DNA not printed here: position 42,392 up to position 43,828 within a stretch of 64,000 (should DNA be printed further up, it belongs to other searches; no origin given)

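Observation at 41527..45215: GDP-mannose-3,5-epimerase-like gene, an unusual cytidylyltransferase-fold/GHMP-kinase-like fusion and a GH29 form one tight operon: a candidate L-galactose/L-fucose activation module inside a catabolic PUL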

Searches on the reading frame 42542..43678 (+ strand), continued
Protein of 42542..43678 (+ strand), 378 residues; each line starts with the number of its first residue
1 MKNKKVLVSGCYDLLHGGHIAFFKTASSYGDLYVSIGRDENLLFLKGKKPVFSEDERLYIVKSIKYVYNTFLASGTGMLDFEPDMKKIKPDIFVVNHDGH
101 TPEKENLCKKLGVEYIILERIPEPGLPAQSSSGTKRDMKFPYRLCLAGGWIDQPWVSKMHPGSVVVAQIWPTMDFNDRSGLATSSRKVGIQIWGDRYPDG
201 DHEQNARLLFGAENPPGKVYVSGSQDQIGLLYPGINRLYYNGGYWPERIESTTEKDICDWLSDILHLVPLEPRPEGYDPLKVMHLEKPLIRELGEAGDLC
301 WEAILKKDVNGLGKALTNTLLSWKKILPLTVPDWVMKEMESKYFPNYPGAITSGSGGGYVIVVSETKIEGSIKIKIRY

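Call 42: find_homologous_proteins(query=A3, max_evalue=1e-30)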
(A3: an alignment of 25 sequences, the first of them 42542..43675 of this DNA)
Query A3 (25 sequences) (378 aa, profile of the alignment): 6790 proteins with E <= 1e-30 among 8000 candidates; the best 120 are listed.
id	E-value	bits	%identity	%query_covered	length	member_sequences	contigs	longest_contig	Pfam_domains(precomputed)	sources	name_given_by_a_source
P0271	7.5e-173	593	45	99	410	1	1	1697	PF01467.33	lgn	-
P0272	1.5e-170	585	45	99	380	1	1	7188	PF01467.33,PF08544.19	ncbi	-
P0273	1.1e-169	583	45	99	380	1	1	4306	PF01467.33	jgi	jgi:cytidyltransferase-like protein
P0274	3.0e-169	581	43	99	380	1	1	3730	PF01467.33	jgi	jgi:cytidyltransferase-like protein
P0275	3.7e-169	581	44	99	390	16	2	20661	PF01467.33,PF08544.19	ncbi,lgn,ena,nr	ncbi:MAG TPA: adenylyltransferase/cytidyltransferase family protein [Bacteroidales bacterium]|nr:ade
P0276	4.4e-169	581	46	99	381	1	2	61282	PF01467.33,PF08544.19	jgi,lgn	-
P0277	4.8e-169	580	46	99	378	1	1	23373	PF01467.33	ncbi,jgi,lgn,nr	ncbi:MAG: adenylyltransferase/cytidyltransferase family protein [Prevotellaceae bacterium]|jgi:cytid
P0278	7.8e-169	580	43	99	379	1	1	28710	PF01467.33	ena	-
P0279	8.6e-169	580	49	99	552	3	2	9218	PF01467.33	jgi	-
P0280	9.3e-169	580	44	99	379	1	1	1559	PF01467.33,PF08544.19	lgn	-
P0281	1.0e-168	579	45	99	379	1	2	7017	PF01467.33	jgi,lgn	jgi:cytidyltransferase-like protein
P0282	1.3e-168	579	46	99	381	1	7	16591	PF01467.33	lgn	-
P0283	1.7e-168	579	44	99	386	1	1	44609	PF01467.33,PF08544.19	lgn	-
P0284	1.8e-168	579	49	99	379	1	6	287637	PF01467.33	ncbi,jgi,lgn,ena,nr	ncbi:MAG TPA: cytidyltransferase [Dysgonomonas sp.]|nr:cytidyltransferase [Dysgonomonas sp.]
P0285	2.1e-168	578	45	99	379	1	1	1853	PF01467.33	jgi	jgi:cytidyltransferase-like protein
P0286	2.3e-168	578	46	99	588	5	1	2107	PF01467.33,PF05336.20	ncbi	-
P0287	2.5e-168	578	45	99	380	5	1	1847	PF01467.33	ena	-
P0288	2.6e-168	578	43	99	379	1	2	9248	PF01467.33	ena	-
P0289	2.6e-168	578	49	99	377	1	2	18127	PF01467.33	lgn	-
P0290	2.8e-168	578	43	99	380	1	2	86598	PF01467.33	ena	-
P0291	2.8e-168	578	46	99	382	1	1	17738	PF01467.33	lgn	-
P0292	3.0e-168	578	45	99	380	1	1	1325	PF01467.33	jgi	jgi:cytidyltransferase-like protein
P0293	3.1e-168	578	44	100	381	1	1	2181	PF01467.33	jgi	jgi:cytidyltransferase-like protein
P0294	3.1e-168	578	45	100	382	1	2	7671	PF01467.33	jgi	-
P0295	3.2e-168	578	44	99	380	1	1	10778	PF01467.33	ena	-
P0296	3.4e-168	578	44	99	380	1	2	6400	PF01467.33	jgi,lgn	-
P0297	3.8e-168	578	43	99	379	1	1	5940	PF01467.33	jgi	-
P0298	4.0e-168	577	48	99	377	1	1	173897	PF01467.33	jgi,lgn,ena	-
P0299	4.4e-168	577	44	99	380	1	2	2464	PF01467.33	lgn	-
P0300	4.6e-168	577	45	99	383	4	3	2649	PF01467.33,PF08544.19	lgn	-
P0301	5.4e-168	577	45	99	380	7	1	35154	PF01467.33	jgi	jgi:cytidyltransferase-like protein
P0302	6.0e-168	577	44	99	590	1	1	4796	PF01467.33,PF05336.20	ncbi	-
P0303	6.2e-168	577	47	99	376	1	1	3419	PF01467.33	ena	-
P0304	6.7e-168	577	45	100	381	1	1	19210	PF01467.33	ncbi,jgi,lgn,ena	-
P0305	6.8e-168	577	47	99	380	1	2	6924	PF01467.33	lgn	-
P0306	7.1e-168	577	46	100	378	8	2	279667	PF01467.33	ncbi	ncbi:adenylyltransferase/cytidyltransferase family protein [Coprobacter sp.]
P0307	7.2e-168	577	46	99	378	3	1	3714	PF01467.33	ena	-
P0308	7.3e-168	577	43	99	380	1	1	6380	PF01467.33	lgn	-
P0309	7.4e-168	577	44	99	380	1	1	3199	PF01467.33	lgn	-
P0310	7.6e-168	577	43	99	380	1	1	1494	PF01467.33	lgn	-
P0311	7.7e-168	577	43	99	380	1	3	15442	PF01467.33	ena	-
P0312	7.7e-168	577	43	99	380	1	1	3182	PF01467.33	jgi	jgi:cytidyltransferase-like protein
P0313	7.9e-168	577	47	99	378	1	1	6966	PF01467.33,PF08544.19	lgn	-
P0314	9.2e-168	576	48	99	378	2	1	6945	PF01467.33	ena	-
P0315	9.3e-168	576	44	99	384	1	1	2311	PF01467.33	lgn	-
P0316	9.6e-168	576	45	100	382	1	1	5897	PF01467.33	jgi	jgi:cytidyltransferase-like protein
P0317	9.8e-168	576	47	99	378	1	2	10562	PF01467.33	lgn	-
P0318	1.1e-167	576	49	99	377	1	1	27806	PF01467.33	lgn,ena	-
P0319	1.1e-167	576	45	99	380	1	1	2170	PF01467.33,PF08544.19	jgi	-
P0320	1.2e-167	576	45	99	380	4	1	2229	PF01467.33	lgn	-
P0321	1.3e-167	576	44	99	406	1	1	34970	PF01467.33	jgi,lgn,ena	-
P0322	1.4e-167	576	44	99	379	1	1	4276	PF01467.33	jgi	jgi:cytidyltransferase-like protein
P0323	1.4e-167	576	48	99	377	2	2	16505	PF01467.33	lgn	-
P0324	1.5e-167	576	49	99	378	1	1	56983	PF01467.33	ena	-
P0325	1.5e-167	576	43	99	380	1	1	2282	PF01467.33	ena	-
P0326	1.5e-167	576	43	99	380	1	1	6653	PF01467.33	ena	-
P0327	1.6e-167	576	45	99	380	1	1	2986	PF01467.33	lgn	-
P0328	1.6e-167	576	43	99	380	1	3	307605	PF01467.33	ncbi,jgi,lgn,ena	ncbi:MAG: adenylyltransferase/cytidyltransferase family protein [Anaerolineae bacterium]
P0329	1.9e-167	575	46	99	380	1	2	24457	PF01467.33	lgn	-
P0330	2.0e-167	575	43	99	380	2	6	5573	PF01467.33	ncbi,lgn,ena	-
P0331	2.0e-167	575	46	100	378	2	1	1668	PF01467.33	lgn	-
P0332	2.2e-167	575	41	99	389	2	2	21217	PF01467.33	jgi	jgi:cytidyltransferase-like protein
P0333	2.2e-167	575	46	99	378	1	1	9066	PF01467.33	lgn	-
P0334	2.3e-167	575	43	99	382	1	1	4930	PF01467.33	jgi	jgi:cytidyltransferase-like protein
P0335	2.3e-167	575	45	99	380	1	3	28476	PF01467.33,PF08544.19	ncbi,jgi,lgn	jgi:cytidyltransferase-like protein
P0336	2.3e-167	575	50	99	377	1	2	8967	PF01467.33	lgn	-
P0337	2.5e-167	575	42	99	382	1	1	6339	PF01467.33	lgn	-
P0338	2.7e-167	575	44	99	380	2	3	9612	PF01467.33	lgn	-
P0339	3.2e-167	575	44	99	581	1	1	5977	PF01467.33,PF05336.20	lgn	-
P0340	3.2e-167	575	45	99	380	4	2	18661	PF01467.33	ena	-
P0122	3.3e-167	574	51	99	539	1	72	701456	PF01467.33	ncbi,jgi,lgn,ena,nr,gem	ncbi:MAG TPA: adenylyltransferase/cytidyltransferase family protein [Anaerohalosphaeraceae bacterium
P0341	3.4e-167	574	44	99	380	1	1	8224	PF01467.33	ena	-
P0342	3.5e-167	574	47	99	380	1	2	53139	PF01467.33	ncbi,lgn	-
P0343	3.7e-167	574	43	99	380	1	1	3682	PF01467.33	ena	-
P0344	3.8e-167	574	44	99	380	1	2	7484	PF01467.33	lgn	-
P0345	3.8e-167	574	44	99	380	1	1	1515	PF01467.33,PF08544.19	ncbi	-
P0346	4.3e-167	574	49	99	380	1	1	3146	PF01467.33,PF08544.19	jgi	jgi:cytidyltransferase-like protein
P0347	4.3e-167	574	47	99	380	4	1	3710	PF01467.33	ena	-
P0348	4.4e-167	574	44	99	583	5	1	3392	PF01467.33,PF05336.20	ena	-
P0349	4.6e-167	574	44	100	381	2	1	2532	PF01467.33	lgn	-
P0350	4.6e-167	574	45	99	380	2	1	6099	PF01467.33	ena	-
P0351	4.7e-167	574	43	99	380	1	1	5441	PF01467.33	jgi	jgi:cytidyltransferase-like protein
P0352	4.8e-167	574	47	99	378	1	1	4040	PF01467.33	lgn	-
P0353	4.8e-167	574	46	99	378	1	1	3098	PF01467.33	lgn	-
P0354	4.9e-167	574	47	99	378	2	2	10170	PF01467.33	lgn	-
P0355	4.9e-167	574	45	99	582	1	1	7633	PF01467.33,PF05336.20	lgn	-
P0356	5.1e-167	574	48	99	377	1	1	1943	PF01467.33,PF08544.19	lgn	-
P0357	5.4e-167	574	44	99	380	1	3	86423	PF01467.33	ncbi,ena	-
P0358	5.5e-167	574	45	99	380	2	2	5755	PF01467.33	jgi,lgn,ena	-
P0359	5.6e-167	574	48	99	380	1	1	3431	PF01467.33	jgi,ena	-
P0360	5.6e-167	574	48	99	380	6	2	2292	PF01467.33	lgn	-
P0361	5.9e-167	574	47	99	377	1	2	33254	PF01467.33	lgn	-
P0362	6.0e-167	574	45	99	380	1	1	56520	PF01467.33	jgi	jgi:cytidyltransferase-like protein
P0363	6.0e-167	574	45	99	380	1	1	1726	PF01467.33,PF08544.19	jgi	jgi:cytidyltransferase-like protein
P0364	6.4e-167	574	49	99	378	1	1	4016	PF01467.33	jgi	-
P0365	6.5e-167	574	44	99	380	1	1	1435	PF01467.33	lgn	-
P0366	6.6e-167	573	44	99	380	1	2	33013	PF01467.33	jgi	jgi:cytidyltransferase-like protein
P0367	6.7e-167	573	47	100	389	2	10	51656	PF01467.33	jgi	jgi:cytidyltransferase-like protein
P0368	6.7e-167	573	45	99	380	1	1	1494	PF01467.33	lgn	-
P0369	6.8e-167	573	44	99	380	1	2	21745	PF01467.33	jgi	jgi:cytidyltransferase-like protein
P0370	6.9e-167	573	46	99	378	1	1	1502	PF01467.33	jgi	jgi:cytidyltransferase-like protein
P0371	8.0e-167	573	47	99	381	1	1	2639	PF01467.33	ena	-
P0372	8.0e-167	573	47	99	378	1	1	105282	PF01467.33,PF08544.19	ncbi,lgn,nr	ncbi:MAG: adenylyltransferase/cytidyltransferase family protein [Bacteroidales bacterium]|nr:adenyly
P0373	8.1e-167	573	45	99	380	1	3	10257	PF01467.33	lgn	-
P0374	8.1e-167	573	45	99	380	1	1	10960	PF01467.33,PF08544.19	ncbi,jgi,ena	-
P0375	8.2e-167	573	47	99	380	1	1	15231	PF01467.33,PF08544.19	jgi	jgi:cytidyltransferase-like protein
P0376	8.6e-167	573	48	99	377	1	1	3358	PF01467.33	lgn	-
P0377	9.3e-167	573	45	99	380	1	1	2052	PF01467.33,PF08544.19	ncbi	-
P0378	9.4e-167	573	46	99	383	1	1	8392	PF01467.33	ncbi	ncbi:MAG: adenylyltransferase/cytidyltransferase family protein [Saprospiraceae bacterium]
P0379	9.4e-167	573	46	99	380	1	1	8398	PF01467.33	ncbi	-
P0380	9.4e-167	573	48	99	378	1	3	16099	PF01467.33,PF08544.19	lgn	-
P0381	9.5e-167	573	46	99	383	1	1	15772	PF01467.33,PF08544.19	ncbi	-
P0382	9.7e-167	573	47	99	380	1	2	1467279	PF01467.33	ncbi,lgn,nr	ncbi:MAG: adenylyltransferase/cytidyltransferase family protein [Chloroflexi bacterium]|nr:adenylylt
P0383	9.8e-167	573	46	99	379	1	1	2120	PF01467.33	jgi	-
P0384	9.9e-167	573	48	99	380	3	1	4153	PF01467.33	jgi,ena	-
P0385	1.0e-166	573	45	99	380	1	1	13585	PF01467.33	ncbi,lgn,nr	ncbi:MAG: adenylyltransferase/cytidyltransferase family protein [Anaerolineae bacterium]|nr:adenylyl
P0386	1.0e-166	573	44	99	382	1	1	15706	PF01467.33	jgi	jgi:cytidyltransferase-like protein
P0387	1.0e-166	573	47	99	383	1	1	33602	PF01467.33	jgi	-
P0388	1.0e-166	573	43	99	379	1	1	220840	PF01467.33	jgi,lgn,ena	-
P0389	1.0e-166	573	43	99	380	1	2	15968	PF01467.33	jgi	jgi:cytidyltransferase-like protein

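Call 43: find_encoding_contigs(protein=P0284, flank=7000, max_places=2)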
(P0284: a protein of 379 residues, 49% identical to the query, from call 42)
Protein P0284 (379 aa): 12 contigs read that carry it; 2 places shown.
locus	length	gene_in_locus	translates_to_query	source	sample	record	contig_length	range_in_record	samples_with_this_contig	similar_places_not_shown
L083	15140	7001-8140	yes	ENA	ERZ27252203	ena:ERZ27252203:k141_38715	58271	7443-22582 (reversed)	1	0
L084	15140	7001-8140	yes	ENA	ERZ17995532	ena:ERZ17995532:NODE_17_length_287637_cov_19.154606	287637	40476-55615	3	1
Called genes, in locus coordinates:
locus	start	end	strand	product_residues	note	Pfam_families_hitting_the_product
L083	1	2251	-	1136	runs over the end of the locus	PF00133:tRNA-synt_1, PF09334:tRNA-synt_1g, PF08264:Anticodon_1, PF19302:DUF5915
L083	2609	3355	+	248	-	-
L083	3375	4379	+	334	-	PF01565:FAD_binding_4, PF02873:MurB_C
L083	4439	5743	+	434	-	PF00275:EPSP_synthase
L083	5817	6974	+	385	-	PF00465:Fe-ADH, PF13685:Fe-ADH_2 (weak), PF25137:ADH_Fe_C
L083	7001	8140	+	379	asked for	PF01467:CTP_transf_like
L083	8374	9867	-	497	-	-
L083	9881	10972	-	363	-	PF16115:DUF4831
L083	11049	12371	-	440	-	PF00924:MS_channel_2nd, PF21082:MS_channel_3rd (faint)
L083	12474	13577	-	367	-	-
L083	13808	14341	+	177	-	PF00156:Pribosyltran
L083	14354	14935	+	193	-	PF00406:ADK, PF02223:Thymidylate_kin (faint), PF13207:AAA_17, PF13238:AAA_18, PF13671:AAA_33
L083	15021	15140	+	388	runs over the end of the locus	PF01018:GTP1_OBG, PF01926:MMR_HSR1, PF02421:FeoB_N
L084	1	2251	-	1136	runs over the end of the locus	PF00133:tRNA-synt_1, PF09334:tRNA-synt_1g, PF08264:Anticodon_1, PF19302:DUF5915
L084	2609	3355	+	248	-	-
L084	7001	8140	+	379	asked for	PF01467:CTP_transf_like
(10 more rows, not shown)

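Call 44: find_encoding_contigs(protein=P0306, flank=7000, max_places=2)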
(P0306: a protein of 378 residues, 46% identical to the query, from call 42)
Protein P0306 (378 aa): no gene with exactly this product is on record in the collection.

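Call 50: find_encoding_contigs(protein=P0355, flank=7000, max_places=2)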
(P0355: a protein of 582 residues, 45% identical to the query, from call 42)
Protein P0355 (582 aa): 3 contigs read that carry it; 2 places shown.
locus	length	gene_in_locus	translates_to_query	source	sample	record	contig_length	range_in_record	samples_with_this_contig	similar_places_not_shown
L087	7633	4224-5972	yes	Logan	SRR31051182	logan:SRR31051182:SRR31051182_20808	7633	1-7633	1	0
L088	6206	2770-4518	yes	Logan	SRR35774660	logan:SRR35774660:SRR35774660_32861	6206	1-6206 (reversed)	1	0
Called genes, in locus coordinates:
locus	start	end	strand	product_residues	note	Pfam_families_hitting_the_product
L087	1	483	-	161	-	?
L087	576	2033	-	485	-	PF00390:malic, PF03949:Malic_M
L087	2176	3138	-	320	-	PF00691:OmpA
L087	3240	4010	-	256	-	PF03372:Exo_endo_phos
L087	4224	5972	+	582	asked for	PF05336:rhaM, PF01467:CTP_transf_like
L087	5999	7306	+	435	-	PF07690:MFS_1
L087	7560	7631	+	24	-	?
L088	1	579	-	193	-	?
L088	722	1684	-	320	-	PF00691:OmpA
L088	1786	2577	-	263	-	PF03372:Exo_endo_phos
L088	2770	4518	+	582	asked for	PF05336:rhaM, PF01467:CTP_transf_like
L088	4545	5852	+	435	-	PF07690:MFS_1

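Call 51: find_encoding_contigs(protein=P0372, flank=7000, max_places=2)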
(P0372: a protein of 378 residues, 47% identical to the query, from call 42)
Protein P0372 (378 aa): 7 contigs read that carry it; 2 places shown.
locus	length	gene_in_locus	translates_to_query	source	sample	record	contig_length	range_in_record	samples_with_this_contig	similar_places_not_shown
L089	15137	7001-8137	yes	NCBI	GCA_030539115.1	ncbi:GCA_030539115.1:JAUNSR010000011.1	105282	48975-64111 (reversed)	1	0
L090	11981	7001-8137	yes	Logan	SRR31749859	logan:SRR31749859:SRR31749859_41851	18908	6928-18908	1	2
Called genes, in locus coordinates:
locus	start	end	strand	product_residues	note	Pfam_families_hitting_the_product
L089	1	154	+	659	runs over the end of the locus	PF08757:CotH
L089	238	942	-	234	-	-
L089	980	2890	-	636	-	PF00512:HisKA, PF02518:HATPase_c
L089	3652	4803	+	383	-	PF01370:Epimerase, PF16363:GDP_Man_Dehyd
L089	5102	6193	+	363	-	PF01370:Epimerase, PF04321:RmlD_sub_bind, PF16363:GDP_Man_Dehyd (weak), PF01370:Epimerase (weak)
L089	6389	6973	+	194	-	PF02397:Bac_transf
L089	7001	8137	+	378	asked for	PF01467:CTP_transf_like, PF08544:GHMP_kinases_C (weak)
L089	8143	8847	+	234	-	-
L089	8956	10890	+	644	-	PF08659:KR (faint), PF00106:adh_short (faint), PF01073:3Beta_HSD, PF01370:Epimerase, PF02719:Polysacc_synt_2, PF04321:RmlD_sub_bind, PF16363:GDP_Man_Dehyd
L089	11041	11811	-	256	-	PF00696:AA_kinase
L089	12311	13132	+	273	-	PF01471:PG_binding_1, PF11860:Muramidase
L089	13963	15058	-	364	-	PF03462:PCRF, PF00472:RF-1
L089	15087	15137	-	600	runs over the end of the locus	PF00501:AMP-binding, PF23562:AMP-binding_C_3 (weak)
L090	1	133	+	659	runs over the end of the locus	PF08757:CotH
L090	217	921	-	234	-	-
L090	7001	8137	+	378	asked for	PF01467:CTP_transf_like, PF08544:GHMP_kinases_C (weak)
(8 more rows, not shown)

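Call 58: predict_structure(alignment_id=A4)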
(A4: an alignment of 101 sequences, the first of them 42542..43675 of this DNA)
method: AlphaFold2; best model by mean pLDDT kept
length: 378 residues; sequences in the alignment: 101
mean_pLDDT: 86.6   pTM: 0.64
mean pLDDT of the five models: 86.6, 85.9, 84.6, 84.3, 83.5
residues with pLDDT >= 90: 201; 70-90: 138; 50-70: 29; < 50: 10
segments of 3 or more residues with pLDDT < 50: 129-136
pLDDT, mean of each block of 10 residues (from residue 1): 82 80 92 91 74 91 94 73 87 86 86 87 54 52 94 96 96 72 88 85 96 90 94 97 97 97 91 75 94 97 98 95 91 84 83 73 88 90
secondary structure, 60 per line:
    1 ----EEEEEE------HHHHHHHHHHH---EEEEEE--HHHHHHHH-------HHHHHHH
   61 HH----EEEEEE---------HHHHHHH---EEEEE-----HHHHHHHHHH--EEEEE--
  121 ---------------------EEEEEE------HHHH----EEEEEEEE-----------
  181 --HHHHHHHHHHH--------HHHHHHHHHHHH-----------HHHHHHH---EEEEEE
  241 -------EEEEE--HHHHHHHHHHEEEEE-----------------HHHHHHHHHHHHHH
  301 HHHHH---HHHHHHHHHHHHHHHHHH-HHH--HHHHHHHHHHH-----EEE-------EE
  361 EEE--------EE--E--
elements in order: E5-10 H17-27 E31-36 H39-46 H54-62 E67-72 H82-88 E92-96 H102-111 E114-118 E142-147 H154-157 E162-169 H183-193 H202-213 H225-231 E235-240 E248-252 H255-264 E265-269 H287-305 H309-326 H333-343 E349-351 E359-363
